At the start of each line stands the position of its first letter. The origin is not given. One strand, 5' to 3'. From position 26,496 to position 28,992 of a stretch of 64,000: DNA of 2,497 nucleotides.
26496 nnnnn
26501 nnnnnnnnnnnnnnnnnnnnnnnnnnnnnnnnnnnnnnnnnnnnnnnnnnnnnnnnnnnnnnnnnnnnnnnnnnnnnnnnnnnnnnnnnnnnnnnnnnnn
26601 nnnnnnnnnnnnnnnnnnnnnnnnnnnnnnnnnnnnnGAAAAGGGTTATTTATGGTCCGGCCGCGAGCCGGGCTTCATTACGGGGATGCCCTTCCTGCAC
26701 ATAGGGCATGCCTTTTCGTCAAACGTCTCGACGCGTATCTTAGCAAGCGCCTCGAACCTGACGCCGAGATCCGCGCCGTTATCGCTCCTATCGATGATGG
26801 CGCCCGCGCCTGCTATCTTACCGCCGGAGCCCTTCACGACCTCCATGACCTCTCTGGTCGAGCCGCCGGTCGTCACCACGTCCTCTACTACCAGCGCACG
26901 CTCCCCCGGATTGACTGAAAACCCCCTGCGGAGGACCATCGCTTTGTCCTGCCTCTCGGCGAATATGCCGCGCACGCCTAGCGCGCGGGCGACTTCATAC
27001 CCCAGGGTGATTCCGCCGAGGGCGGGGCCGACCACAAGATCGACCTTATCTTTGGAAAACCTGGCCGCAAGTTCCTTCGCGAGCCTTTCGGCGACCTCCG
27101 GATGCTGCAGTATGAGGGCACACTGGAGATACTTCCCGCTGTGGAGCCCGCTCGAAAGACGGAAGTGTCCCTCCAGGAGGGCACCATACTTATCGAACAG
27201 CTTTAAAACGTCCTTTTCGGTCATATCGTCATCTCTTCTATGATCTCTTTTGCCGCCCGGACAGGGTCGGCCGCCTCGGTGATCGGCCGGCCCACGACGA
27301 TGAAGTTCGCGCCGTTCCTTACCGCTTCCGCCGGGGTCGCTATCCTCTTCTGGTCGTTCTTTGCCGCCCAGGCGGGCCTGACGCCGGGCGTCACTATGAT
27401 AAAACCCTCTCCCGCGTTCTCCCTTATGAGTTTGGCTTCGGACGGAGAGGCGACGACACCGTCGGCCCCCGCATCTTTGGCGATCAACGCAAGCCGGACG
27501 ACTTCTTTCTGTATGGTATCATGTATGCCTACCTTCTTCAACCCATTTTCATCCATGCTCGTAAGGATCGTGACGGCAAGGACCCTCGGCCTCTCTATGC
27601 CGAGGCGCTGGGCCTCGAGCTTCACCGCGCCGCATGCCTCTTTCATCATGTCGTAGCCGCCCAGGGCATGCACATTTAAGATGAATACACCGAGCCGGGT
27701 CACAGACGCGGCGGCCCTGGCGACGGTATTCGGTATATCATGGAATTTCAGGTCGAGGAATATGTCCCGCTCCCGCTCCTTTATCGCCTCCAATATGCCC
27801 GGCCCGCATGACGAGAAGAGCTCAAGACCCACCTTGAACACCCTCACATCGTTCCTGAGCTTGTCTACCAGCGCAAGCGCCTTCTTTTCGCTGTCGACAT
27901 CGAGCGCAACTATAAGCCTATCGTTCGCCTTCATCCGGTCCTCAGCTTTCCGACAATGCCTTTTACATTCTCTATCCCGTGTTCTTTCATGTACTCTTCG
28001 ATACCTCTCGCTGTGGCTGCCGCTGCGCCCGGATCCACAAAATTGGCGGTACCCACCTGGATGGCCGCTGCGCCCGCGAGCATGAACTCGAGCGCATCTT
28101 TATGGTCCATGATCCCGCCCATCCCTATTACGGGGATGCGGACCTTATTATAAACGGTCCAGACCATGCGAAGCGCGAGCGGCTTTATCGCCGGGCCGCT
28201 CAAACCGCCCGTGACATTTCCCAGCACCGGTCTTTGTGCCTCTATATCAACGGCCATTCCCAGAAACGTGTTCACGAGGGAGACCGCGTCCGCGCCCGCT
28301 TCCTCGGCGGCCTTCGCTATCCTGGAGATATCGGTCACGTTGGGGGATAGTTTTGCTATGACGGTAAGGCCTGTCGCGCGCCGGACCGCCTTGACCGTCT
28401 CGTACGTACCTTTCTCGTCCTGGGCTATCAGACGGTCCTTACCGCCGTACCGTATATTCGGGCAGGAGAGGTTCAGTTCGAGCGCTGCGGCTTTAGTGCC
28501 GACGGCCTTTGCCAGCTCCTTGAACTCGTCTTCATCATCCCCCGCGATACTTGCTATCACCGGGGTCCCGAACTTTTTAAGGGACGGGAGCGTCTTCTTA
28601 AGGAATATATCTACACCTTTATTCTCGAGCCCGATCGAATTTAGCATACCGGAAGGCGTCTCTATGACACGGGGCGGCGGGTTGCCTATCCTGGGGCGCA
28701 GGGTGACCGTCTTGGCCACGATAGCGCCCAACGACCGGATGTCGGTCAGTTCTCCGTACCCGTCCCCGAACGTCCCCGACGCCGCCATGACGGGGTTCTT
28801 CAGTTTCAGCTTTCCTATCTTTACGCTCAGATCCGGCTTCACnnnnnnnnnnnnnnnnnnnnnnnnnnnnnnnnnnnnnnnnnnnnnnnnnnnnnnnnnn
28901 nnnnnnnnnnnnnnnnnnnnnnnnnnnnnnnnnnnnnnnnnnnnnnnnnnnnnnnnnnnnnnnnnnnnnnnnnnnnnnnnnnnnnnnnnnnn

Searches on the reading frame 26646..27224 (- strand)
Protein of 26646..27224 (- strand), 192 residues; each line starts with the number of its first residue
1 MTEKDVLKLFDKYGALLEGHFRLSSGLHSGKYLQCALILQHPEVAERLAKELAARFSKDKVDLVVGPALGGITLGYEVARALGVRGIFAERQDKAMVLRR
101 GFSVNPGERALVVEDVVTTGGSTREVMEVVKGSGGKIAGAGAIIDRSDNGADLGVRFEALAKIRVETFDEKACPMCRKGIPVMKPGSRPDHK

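Call 4: search_protein_families(library=ncbifam, proteins=[window:26646-27224:-])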
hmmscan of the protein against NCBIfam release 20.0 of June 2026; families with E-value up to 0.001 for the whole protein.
window:26646-27224:- (192 aa): 23 families
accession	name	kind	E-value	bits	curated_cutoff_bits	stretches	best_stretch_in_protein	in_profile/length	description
TIGR01367.1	pyrE_Therm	equivalog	1.7e-68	230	150.25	1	5-188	1-187/187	orotate phosphoribosyltransferase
TIGR00336.1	pyrE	equivalog_domain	4.4e-20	72.1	106.8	1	12-152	5-153/173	orotate phosphoribosyltransferase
NF006328.0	PRK08558.1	equivalog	1.1e-12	48.1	184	2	31-93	82-144/238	adenine phosphoribosyltransferase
TIGR01743.1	purR_Bsub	equivalog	2.3e-12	46.5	258.7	1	28-94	96-162/268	pur operon repressor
NF002620.0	PRK02277.1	subfamily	1.3e-10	41.3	115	1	45-163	73-197/201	orotate phosphoribosyltransferase-like protein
NF002633.0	PRK02304.1-2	equivalog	1.6e-10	41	224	1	103-146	107-150/172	adenine phosphoribosyltransferase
NF005592.0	PRK07322.1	subfamily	7.2e-10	38.5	143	1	107-148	120-161/180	adenine phosphoribosyltransferase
NF006671.0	PRK09219.1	equivalog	1.2e-09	38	177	1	104-164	114-179/192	xanthine phosphoribosyltransferase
NF002634.0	PRK02304.1-3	equivalog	9.3e-09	35.2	170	1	103-160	114-171/182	adenine phosphoribosyltransferase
NF004689.0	PRK06031.1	equivalog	1.1e-08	34.6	175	1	43-84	67-108/233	phosphoribosyltransferase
NF002636.0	PRK02304.1-5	equivalog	1.2e-08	34.6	125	1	104-145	114-155/176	adenine phosphoribosyltransferase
TIGR01090.1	apt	equivalog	1.4e-08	35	185.85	1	103-145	105-147/169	adenine phosphoribosyltransferase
TIGR01744.1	XPRTase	equivalog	1.4e-08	34.6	164.45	1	106-164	116-179/191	xanthine phosphoribosyltransferase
NF010382.0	PRK13809.1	equivalog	2.6e-08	33.5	208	1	6-152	14-163/210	orotate phosphoribosyltransferase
NF001729.0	PRK00455.1-3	equivalog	4.1e-08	32.9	245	1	20-140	33-159/231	orotate phosphoribosyltransferase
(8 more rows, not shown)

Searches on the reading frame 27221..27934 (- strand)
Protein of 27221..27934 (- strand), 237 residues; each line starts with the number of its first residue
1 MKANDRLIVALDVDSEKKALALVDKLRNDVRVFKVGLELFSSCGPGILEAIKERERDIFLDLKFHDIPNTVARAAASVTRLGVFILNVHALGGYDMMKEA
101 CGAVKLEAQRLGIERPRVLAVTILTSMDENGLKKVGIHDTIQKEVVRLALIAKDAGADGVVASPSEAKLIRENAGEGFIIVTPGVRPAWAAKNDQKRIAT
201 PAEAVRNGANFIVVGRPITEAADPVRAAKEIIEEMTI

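Call 4: search_protein_families(library=ncbifam, proteins=[window:27221-27934:-])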
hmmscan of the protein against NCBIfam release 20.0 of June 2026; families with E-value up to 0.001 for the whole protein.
window:27221-27934:- (237 aa): 9 families
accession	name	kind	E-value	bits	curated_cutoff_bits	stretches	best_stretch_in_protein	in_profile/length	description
NF001273.0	PRK00230.1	equivalog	3.2e-86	288.5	193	1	2-236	2-230/233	orotidine-5'-phosphate decarboxylase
TIGR01740.1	pyrF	equivalog_domain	7.8e-62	208.8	92.3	1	7-231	1-215/216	orotidine-5'-phosphate decarboxylase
NF010386.0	PRK13813.1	equivalog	4e-55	186.7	208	1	1-235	1-213/216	orotidine 5'-phosphate decarboxylase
NF009833.0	PRK13307.1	equivalog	5.9e-09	35.3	274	1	7-235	175-379/392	bifunctional 5,6,7,8-tetrahydromethanopterin hydro-lyase/3-hexulose-6-phosphate synthase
TIGR03128.2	RuMP_HxlA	equivalog_domain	3.4e-07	30.2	200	0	9-77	3-73/205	3-hexulose-6-phosphate synthase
NF041755.1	RuMP_HxlAB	equivalog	3e-06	26.5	500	0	7-139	6-138/391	bifunctional 3-hexulose-6-phosphate synthase/6-phospho-3-hexuloisomerase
NF009832.1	PRK13306.1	subfamily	0.00011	21.7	250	1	7-235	5-210/215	3-dehydro-L-gulonate-6-phosphate decarboxylase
NF005442.0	PRK07028.1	equivalog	0.00064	18.4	593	0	200-235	175-210/430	bifunctional hexulose-6-phosphate synthase/ribonuclease regulator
NF009831.0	PRK13305.1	equivalog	0.0009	18.6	294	0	6-77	5-78/220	3-keto-L-gulonate-6-phosphate decarboxylase UlaD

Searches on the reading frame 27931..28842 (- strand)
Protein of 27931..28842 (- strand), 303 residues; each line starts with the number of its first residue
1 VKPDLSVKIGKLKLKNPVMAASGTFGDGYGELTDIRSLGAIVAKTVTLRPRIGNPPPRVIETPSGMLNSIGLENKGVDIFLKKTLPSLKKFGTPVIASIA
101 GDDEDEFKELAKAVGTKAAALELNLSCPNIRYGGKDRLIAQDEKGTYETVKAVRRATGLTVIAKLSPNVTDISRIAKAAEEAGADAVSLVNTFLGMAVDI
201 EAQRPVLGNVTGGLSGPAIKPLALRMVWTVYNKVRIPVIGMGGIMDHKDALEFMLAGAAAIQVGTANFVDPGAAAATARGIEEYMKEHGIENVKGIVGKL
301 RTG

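Call 4: search_protein_families(library=ncbifam, proteins=[window:27931-28842:-])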
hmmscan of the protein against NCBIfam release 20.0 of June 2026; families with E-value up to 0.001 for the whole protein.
window:27931-28842:- (303 aa): 22 families
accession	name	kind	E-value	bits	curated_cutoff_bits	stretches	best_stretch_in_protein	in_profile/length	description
NF005574.0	PRK07259.1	equivalog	3.8e-117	390.6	269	1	3-300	3-302/304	dihydroorotate dehydrogenase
TIGR01037.2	pyrD_sub1_fam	subfamily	7.6e-102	340.4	270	1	5-298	1-297/300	dihydroorotate dehydrogenase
NF041011.1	dihydoor_dh_Arch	equivalog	6.2e-72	242.1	330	1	7-299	1-286/289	dihydroorotate dehydrogenase PyrD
NF006183.0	PRK08318.1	equivalog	8.6e-45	153.2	335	1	4-299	3-318/422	NAD-dependent dihydropyrimidine dehydrogenase subunit PreA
NF002702.0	PRK02506.1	equivalog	1.4e-43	149.3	301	1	4-302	3-311/313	dihydroorotate oxidase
NF005741.0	PRK07565.1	subfamily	3.2e-30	105.4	303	1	77-300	87-306/335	dihydroorotate dehydrogenase-like protein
NF003645.0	PRK05286.1-2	equivalog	6.7e-27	94.3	366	1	2-299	43-353/359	quinone-dependent dihydroorotate dehydrogenase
NF003652.0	PRK05286.2-5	equivalog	1.2e-25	90.4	267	1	3-293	49-352/353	quinone-dependent dihydroorotate dehydrogenase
NF003650.0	PRK05286.2-3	equivalog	9.6e-22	77.4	477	1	5-299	73-387/393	quinone-dependent dihydroorotate dehydrogenase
TIGR01036.1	pyrD_sub2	equivalog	3.1e-21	75.5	200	1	5-299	46-353/356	dihydroorotate dehydrogenase (quinone)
NF003648.0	PRK05286.2-1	equivalog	2.1e-20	72.9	433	1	5-299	51-354/360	quinone-dependent dihydroorotate dehydrogenase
NF003651.0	PRK05286.2-4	equivalog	2.2e-20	72.6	448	1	3-298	60-373/377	quinone-dependent dihydroorotate dehydrogenase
NF003646.0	PRK05286.1-4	equivalog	7e-18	64.5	457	1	7-265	47-319/341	quinone-dependent dihydroorotate dehydrogenase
NF003649.0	PRK05286.2-2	equivalog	3.8e-16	59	505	1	4-298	49-347/351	quinone-dependent dihydroorotate dehydrogenase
NF003644.0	PRK05286.1-1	equivalog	4.6e-16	58.8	418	1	7-265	47-319/336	quinone-dependent dihydroorotate dehydrogenase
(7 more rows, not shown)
